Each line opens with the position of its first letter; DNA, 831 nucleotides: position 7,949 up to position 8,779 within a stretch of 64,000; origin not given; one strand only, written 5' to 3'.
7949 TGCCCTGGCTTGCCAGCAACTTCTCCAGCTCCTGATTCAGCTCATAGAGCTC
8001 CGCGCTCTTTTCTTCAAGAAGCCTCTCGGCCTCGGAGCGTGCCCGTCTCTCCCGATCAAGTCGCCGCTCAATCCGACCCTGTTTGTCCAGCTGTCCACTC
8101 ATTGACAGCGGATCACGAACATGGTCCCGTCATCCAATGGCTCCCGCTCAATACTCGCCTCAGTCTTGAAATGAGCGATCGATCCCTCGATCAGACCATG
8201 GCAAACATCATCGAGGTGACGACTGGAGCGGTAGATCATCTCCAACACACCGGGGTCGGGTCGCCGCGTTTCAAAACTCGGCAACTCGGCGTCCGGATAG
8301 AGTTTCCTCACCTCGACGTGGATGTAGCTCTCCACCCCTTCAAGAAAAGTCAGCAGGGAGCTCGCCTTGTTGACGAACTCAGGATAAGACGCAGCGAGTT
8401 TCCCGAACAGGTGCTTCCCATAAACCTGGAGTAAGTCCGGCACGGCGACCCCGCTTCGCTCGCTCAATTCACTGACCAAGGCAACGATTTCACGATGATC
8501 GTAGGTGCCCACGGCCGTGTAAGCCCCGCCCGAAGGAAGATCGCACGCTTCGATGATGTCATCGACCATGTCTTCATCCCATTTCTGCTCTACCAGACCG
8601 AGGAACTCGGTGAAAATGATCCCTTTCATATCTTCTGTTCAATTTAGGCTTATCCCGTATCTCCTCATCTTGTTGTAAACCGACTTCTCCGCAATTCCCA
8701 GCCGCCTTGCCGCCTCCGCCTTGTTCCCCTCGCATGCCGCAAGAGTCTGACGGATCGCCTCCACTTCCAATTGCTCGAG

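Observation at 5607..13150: Self-contained NO-sensing LuxO/LuxU-like phosphorelay: sigma-54 RR - H-NOX - cytoplasmic hybrid HK in one operon, with an orphan Hpt 2.7 kb away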

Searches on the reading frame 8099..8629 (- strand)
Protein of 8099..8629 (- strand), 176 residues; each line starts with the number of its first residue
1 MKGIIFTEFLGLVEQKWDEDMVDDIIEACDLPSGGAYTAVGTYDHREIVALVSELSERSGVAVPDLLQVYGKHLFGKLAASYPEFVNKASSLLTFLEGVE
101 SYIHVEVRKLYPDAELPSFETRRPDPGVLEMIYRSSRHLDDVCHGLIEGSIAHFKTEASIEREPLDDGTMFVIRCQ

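Call 3: search_protein_families(library=pfam, proteins=[window:8099-8629:-], max_evalue=0.01)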
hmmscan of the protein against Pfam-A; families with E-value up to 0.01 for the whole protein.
window:8099-8629:- (176 aa): 1 family
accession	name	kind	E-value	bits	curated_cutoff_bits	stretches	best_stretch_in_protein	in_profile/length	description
PF07700.20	HNOB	-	9.4e-40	136.6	25.5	1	2-161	1-162/163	Haem-NO-binding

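Call 4: search_protein_families(library=ncbifam, proteins=[window:8099-8629:-], max_evalue=0.01)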
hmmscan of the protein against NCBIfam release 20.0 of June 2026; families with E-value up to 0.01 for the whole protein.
window:8099-8629:- (176 aa): 0 families

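Call 8: find_encoding_contigs(protein=window:8099-8629:-, flank=10000, max_places=6)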
Protein window:8099-8629:- (176 aa): no gene with exactly this product is on record in the collection.

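Call 9: search_solved_structures(query=window:8102-8629:-, max_evalue=0.001, show_alignments=4)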
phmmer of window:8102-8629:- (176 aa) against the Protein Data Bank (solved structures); distinct sequences matched with E-value up to 0.001: 26.
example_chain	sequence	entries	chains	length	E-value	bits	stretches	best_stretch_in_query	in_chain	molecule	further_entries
6bde_A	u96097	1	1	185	2.5e-39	138.3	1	1-170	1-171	2,4-dihydroxyhept-2-ene-1,7-dioic acid aldolase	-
6bdd_A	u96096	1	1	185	1.7e-38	135.6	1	1-170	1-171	2,4-dihydroxyhept-2-ene-1,7-dioic acid aldolase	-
6ocv_A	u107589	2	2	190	9.1e-37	130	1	1-165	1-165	Heme NO binding domain protein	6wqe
2kii_A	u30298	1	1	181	2.6e-16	63.4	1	1-163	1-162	Putative uncharacterized protein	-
4u9b_A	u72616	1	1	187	2.9e-16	63.2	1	1-163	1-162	NO-binding heme-dependent sensor protein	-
4u99_A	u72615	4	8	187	6.6e-16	62.1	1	1-162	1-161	NO-binding heme-dependent sensor protein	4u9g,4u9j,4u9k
2kil_A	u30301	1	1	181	6.7e-15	58.8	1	1-163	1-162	Putative uncharacterized protein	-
4fdk_A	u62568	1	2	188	5.4e-10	42.8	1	1-163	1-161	Methyl-accepting chemotaxis protein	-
3iqb_A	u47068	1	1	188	1e-09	41.9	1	1-163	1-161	Methyl-accepting chemotaxis protein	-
1u4h_A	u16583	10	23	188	1.9e-09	41.1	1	1-163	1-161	Heme-based Methyl-accepting Chemotaxis Protein | Methyl-accepting chemotaxis protein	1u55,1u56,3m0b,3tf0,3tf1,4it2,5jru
1xbn_A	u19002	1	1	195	2.1e-09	40.9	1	1-163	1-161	Methyl-accepting chemotaxis protein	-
3nvr_A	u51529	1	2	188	3.3e-09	40.3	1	1-163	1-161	Methyl-accepting chemotaxis protein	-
3sj5_A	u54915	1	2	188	5.3e-09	39.6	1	1-163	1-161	Methyl-accepting chemotaxis protein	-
6cww_A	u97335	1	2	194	5.9e-09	39.4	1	1-163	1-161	Methyl-accepting chemotaxis protein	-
3eee_A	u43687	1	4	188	1.4e-08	38.2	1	1-163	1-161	Methyl-accepting chemotaxis protein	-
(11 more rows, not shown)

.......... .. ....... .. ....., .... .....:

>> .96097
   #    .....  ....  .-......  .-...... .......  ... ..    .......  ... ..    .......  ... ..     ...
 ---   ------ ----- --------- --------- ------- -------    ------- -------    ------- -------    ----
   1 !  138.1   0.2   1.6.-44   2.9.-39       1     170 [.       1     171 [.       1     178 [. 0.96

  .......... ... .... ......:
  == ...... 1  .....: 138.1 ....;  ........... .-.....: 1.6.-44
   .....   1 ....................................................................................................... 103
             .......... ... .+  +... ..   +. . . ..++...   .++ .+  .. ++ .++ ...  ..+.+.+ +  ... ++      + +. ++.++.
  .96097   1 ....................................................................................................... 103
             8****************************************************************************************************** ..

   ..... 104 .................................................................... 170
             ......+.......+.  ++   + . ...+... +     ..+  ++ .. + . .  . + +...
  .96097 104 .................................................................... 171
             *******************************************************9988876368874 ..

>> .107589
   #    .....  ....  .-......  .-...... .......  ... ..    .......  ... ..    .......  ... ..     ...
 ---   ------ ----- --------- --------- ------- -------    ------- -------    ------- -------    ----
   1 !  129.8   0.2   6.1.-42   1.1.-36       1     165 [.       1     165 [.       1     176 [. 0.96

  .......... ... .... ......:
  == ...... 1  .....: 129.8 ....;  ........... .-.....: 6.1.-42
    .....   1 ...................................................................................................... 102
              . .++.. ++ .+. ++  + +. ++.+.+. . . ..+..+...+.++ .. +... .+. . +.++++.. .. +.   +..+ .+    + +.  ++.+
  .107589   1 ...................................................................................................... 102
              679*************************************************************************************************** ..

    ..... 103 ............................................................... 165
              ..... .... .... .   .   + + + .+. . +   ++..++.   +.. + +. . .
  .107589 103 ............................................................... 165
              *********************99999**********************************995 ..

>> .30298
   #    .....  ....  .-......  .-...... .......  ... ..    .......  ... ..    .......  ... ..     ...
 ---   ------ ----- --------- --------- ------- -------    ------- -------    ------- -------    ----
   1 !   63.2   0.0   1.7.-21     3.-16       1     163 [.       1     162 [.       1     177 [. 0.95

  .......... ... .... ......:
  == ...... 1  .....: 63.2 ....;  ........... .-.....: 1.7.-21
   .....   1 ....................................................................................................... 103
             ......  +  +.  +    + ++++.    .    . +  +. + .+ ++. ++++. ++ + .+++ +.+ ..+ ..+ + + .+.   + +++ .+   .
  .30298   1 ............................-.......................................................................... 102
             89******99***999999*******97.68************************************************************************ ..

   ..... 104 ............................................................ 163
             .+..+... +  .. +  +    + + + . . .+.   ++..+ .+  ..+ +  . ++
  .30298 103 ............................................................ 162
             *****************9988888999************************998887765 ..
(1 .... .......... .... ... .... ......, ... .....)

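Call 10: find_homologous_proteins(query=window:8102-8629:-, max_evalue=1e-10)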
Query window:8102-8629:- (176 aa): 6089 proteins with E <= 1e-10 among 6187 candidates; the best 120 are listed.
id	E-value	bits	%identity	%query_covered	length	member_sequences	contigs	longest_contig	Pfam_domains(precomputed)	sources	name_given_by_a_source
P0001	1.6e-112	391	100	100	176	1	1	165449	PF07700.21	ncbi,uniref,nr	ncbi:heme NO-binding domain-containing protein [Haloferula rosea]|uniref:Heme NO-binding domain-cont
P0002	1.2e-92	327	84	100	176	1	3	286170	PF07700.21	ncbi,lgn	-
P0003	1.5e-91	323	82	100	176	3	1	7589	PF07700.21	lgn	-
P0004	1.7e-91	323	81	100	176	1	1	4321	PF07700.21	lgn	-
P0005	3.3e-91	322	82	99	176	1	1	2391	PF07700.21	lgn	-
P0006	3.6e-91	322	80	100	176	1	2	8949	PF07700.21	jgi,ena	jgi:hypothetical protein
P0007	1.4e-90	320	82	98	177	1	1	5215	PF07700.21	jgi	jgi:hypothetical protein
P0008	1.6e-90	320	80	100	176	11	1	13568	PF07700.21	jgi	jgi:hypothetical protein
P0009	6.1e-88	311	78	100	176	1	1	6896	PF07700.21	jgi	jgi:hypothetical protein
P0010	3.9e-86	305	77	98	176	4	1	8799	PF07700.21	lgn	-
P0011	1.8e-83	297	77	100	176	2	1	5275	PF07700.21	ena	-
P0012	4.2e-83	296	74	100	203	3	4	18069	PF07700.21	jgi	-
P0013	7.0e-81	288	74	98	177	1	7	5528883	PF07700.21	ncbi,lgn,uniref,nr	ncbi:heme NO-binding domain-containing protein [Roseibacillus persicicus]|uniref:Guanylate cyclase n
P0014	5.0e-80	286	75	99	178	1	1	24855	PF07700.21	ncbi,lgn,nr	ncbi:MAG: heme NO-binding domain-containing protein [Verrucomicrobiota bacterium JB023]|nr:heme NO-b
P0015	1.7e-79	284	73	100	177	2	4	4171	PF07700.21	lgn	-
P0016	3.3e-79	283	74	98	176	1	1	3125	PF07700.21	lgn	-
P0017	1.1e-77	278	71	100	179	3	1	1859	PF07700.21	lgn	-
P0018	1.3e-77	278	73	98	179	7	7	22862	PF07700.21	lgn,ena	-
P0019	3.9e-75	270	69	100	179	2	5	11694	PF07700.21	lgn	-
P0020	7.3e-75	269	71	98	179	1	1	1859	PF07700.21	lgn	-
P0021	9.5e-75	268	69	100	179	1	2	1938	PF07700.21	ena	-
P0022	4.2e-68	247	65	100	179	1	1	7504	PF07700.21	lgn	-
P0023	2.1e-67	244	64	98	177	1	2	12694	PF07700.21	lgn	-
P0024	1.2e-65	239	65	98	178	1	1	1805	PF07700.21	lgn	-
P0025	2.9e-65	238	62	99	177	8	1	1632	PF07700.21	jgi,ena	-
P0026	4.0e-65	237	65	98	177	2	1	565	PF07700.21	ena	-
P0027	3.0e-64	234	62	100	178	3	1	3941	PF07700.21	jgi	jgi:hypothetical protein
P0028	4.0e-64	234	63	98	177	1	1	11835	PF07700.21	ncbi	-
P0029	5.4e-64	233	64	98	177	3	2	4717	PF07700.21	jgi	-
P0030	6.0e-64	233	64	98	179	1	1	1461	PF07700.21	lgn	-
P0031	1.2e-63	232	64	99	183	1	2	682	PF07700.21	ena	-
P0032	1.6e-63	232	62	98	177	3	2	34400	PF07700.21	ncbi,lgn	-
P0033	2.4e-63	231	61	98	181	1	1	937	PF07700.21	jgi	-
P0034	6.8e-63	230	64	100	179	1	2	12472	PF07700.21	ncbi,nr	ncbi:MAG: heme NO-binding domain-containing protein [Akkermansiaceae bacterium]|nr:heme NO-binding d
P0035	1.2e-62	229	62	98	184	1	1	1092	PF07700.21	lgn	-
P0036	1.2e-62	229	62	98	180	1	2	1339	PF07700.21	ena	-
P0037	1.5e-62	229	62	100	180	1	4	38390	PF07700.21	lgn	-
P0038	1.8e-62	228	63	99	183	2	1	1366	PF07700.21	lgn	-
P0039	3.9e-62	227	62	99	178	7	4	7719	PF07700.21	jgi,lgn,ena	jgi:hypothetical protein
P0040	6.0e-62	227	63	98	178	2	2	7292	PF07700.21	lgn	-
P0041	6.2e-62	227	64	98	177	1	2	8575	PF07700.21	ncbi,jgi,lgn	-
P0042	6.8e-62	227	62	99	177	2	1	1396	PF07700.21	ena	-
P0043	6.9e-62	227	62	98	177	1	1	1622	PF07700.21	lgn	-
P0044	7.3e-62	226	60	99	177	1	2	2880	PF07700.21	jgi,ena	jgi:hypothetical protein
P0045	8.6e-62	226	62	98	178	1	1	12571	PF07700.21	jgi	jgi:hypothetical protein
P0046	1.0e-61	226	62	98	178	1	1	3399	PF07700.21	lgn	-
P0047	4.3e-61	224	62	99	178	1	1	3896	PF07700.21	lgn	-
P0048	5.4e-61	224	63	99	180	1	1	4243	PF07700.21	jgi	jgi:hypothetical protein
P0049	5.6e-61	224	59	99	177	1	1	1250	PF07700.21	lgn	-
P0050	8.6e-61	223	63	98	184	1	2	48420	PF07700.21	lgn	-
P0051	1.0e-60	223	62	98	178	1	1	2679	PF07700.21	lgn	-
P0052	1.1e-60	223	62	100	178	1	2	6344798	PF07700.21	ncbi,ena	ncbi:heme NO-binding domain-containing protein [Verrucomicrobiaceae bacterium 227]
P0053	1.1e-60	223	62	100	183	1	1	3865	PF07700.21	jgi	-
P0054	1.3e-60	222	63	96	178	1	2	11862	PF07700.21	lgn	-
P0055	1.6e-60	222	61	98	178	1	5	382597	PF07700.21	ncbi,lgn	ncbi:MAG: heme NO-binding domain-containing protein [Akkermansiaceae bacterium]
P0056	1.6e-60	222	62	95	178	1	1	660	PF07700.21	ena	-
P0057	1.7e-60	222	61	99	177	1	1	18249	PF07700.21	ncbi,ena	-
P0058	1.7e-60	222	60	98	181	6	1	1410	PF07700.21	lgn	-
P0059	2.5e-60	221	62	98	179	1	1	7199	PF07700.21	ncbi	ncbi:MAG: heme NO-binding domain-containing protein [Verrucomicrobiota bacterium]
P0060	2.5e-60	221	63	95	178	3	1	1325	PF07700.21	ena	-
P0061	2.8e-60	221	58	98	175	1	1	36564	PF07700.21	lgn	-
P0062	3.0e-60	221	63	92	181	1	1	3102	PF07700.21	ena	-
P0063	3.0e-60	221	61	98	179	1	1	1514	PF07700.21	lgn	-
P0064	3.0e-60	221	63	95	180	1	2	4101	PF07700.21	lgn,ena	-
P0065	3.8e-60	221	60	98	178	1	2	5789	PF07700.21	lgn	-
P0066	5.4e-60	220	62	98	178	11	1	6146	PF07700.21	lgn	-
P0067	9.1e-60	220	59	98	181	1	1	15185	PF07700.21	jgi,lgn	-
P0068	9.4e-60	220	63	98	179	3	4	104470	PF07700.21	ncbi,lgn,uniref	ncbi:heme NO-binding domain-containing protein [Rubritalea sp.]|uniref:heme NO-binding domain-contai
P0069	9.5e-60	220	61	98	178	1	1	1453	PF07700.21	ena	-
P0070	1.0e-59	219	61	98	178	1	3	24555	PF07700.21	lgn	-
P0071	2.6e-59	218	62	98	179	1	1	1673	PF07700.21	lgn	-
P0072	2.8e-59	218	62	96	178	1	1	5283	PF07700.21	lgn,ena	-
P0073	2.9e-59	218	59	99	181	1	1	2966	PF07700.21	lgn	-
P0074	3.6e-59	218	61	98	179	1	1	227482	PF07700.21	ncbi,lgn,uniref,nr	ncbi:heme NO-binding domain-containing protein [Rubritalea marina]|uniref:heme NO-binding domain-con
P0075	3.9e-59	218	63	95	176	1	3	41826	PF07700.21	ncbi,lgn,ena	-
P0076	4.0e-59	218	59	99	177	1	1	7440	PF07700.21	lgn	-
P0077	6.2e-59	217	59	100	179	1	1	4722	PF07700.21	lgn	-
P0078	6.4e-59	217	59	98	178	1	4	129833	PF07700.21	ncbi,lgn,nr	ncbi:heme NO-binding domain-containing protein [Verrucomicrobiaceae bacterium R5-34]|nr:heme NO-bind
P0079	6.5e-59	217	60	98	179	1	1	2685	PF07700.21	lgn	-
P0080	7.7e-59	217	59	98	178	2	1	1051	PF07700.21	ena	-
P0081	8.3e-59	217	60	100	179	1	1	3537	PF07700.21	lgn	-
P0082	8.8e-59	216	61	98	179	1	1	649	PF07700.21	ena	-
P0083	1.0e-58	216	60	98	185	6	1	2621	PF07700.21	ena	-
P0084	1.1e-58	216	59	99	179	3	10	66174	PF07700.21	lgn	-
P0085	1.3e-58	216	58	100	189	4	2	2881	PF07700.21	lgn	-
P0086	1.5e-58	216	60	98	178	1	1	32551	PF07700.21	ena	-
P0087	1.7e-58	215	59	98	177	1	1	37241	PF07700.21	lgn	-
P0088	1.8e-58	215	59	100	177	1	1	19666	PF07700.21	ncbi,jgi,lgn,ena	jgi:hypothetical protein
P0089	1.9e-58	215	59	100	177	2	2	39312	PF07700.21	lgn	-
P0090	2.0e-58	215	61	99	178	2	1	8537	PF07700.21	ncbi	-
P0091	2.2e-58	215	61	95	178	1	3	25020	PF07700.21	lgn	-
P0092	2.8e-58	215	61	98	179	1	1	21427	PF07700.21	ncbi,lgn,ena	-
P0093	2.8e-58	215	60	97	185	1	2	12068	PF07700.21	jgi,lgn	-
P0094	3.1e-58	215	58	100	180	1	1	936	PF07700.21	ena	-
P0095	3.8e-58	214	58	98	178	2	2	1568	PF07700.21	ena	-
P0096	4.3e-58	214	58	96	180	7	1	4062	PF07700.21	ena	-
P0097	4.6e-58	214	58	99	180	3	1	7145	PF07700.21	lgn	-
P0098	7.2e-58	213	61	95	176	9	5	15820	PF07700.21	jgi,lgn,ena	-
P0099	7.4e-58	213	58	99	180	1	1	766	PF07700.21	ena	-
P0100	8.1e-58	213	59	98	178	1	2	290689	PF07700.21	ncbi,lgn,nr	ncbi:MAG: heme NO-binding domain-containing protein [Verrucomicrobiae bacterium]|nr:heme NO-binding 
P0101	8.4e-58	213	59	99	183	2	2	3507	PF07700.21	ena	-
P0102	1.0e-57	213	60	98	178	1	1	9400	PF07700.21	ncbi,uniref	ncbi:MAG: heme NO-binding domain-containing protein [Rubritalea sp.]|uniref:heme NO-binding domain-c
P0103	1.3e-57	213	58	98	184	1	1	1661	PF07700.21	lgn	-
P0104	1.5e-57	212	59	96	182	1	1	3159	PF07700.21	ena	-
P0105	1.5e-57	212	60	99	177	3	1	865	PF07700.21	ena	-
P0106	1.6e-57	212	59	98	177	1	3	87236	PF07700.21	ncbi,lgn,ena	-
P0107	1.8e-57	212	59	98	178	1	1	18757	PF07700.21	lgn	-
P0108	1.8e-57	212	59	98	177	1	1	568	PF07700.21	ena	-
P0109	2.0e-57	212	58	99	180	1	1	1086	PF07700.21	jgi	-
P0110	2.1e-57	212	59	98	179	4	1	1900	PF07700.21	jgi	jgi:hypothetical protein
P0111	2.4e-57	212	58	100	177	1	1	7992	PF07700.21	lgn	-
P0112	3.3e-57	211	59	98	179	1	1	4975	PF07700.21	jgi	-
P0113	3.3e-57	211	60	96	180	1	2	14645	PF07700.21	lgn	-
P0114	3.3e-57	211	59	98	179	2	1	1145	PF07700.21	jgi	-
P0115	4.0e-57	211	58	99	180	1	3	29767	PF07700.21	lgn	-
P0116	4.1e-57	211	59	100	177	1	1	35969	PF07700.21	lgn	-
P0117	4.2e-57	211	61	95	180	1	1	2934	PF07700.21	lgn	-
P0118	4.4e-57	211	59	96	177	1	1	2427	PF07700.21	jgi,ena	-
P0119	4.5e-57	211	58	98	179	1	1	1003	PF07700.21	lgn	-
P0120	4.6e-57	211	54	98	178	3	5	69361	PF07700.21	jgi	jgi:hypothetical protein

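Call 11: find_related_loci(query=window:8102-8629:-, collection=genome_contigs, flank=10000)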
Query window:8102-8629:- (176 aa) in genome_contigs; peptide patterns used: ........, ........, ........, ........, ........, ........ (x = any residue, [..] = any of these).
106 stretches matched a pattern; 29 encode a relative of the query (tblastn E <= 1e-3); 29 distinct loci.
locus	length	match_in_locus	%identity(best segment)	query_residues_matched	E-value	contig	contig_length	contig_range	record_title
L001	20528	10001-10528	84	1-176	1e-97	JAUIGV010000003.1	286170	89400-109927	MAG: Verrucomicrobiia bacterium isolate Co_bin.176 NODE_384_length_286170_cov_18.292407, whole genome shotgun sequence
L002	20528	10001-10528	80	1-176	1e-96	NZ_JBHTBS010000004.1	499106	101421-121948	Haloferula chungangensis strain CCUG 61920 GCM70025284_13, whole genome shotgun sequence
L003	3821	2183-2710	81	1-176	3e-97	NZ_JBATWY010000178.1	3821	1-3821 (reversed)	MAG: Haloferula sp. isolate MFD12162_ilm_asm_bin33 k127_171476, whole genome shotgun sequence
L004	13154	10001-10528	74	1-176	9e-88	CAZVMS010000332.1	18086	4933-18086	MAG TPA_asm: uncultured Haloferula sp. isolate SRP118108_co2_29 genome assembly, contig: k141_733383, whole genome shotg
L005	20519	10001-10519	74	1-173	1e-86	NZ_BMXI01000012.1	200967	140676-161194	Roseibacillus persicicus strain KCTC 12988 sequence12, whole genome shotgun sequence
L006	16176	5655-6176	75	1-174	9e-86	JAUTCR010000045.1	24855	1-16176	MAG: Verrucomicrobiota bacterium JB023 k141_228, whole genome shotgun sequence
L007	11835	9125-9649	63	1-173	2e-69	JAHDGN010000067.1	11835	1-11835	MAG: Akkermansiaceae bacterium isolate MAG-47 RZ_15467, whole genome shotgun sequence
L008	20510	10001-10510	56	1-170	5e-63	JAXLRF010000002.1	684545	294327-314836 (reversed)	MAG: Acidimicrobiales bacterium isolate STL-ACT2 C2.190.fa-2, whole genome shotgun sequence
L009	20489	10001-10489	60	1-163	5e-63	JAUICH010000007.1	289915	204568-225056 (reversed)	MAG: Verrucomicrobiia bacterium isolate 7_bin.19 NODE_81_length_289915_cov_2.053829, whole genome shotgun sequence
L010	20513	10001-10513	56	1-171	6e-62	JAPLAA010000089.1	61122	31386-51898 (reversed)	MAG: Actinomycetota bacterium isolate LacPavin_0818_WC50_MAG_70_14 LacPavin_0818_WC50_scaffold_129348, whole genome shot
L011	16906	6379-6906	59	1-173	2e-61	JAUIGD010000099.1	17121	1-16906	MAG: Verrucomicrobiia bacterium isolate Co_bin.135 NODE_18618_length_17121_cov_1.054313, whole genome shotgun sequence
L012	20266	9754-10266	56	1-171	1e-60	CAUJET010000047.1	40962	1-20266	MAG: Actinomycetota bacterium isolate KLAP8 genome assembly, contig: KLAP8_91923, whole genome shotgun sequence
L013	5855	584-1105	55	1-174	3e-60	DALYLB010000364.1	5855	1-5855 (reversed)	MAG TPA_asm: Blastocatellia bacterium isolate CTOTU46662 NODE_2563_length_5855_cov_4.199138, whole genome shotgun sequen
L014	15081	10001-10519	51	1-173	2e-59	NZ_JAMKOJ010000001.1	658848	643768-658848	Allorhizobium sonneratiae strain BGMRC 0089 Scaffold1, whole genome shotgun sequence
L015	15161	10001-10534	51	1-174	9e-59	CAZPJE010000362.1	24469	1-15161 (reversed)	MAG TPA_asm: uncultured Steroidobacteraceae bacterium isolate binchicken_co255_207 genome assembly, contig: k141_655951,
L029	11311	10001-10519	41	1-173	2e-37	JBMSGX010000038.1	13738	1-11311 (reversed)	MAG: Crocinitomicaceae bacterium isolate CJ_V2_S8_100percent_par_metabat.94 NODE_3011_length_13738_cov_5.883140, whole g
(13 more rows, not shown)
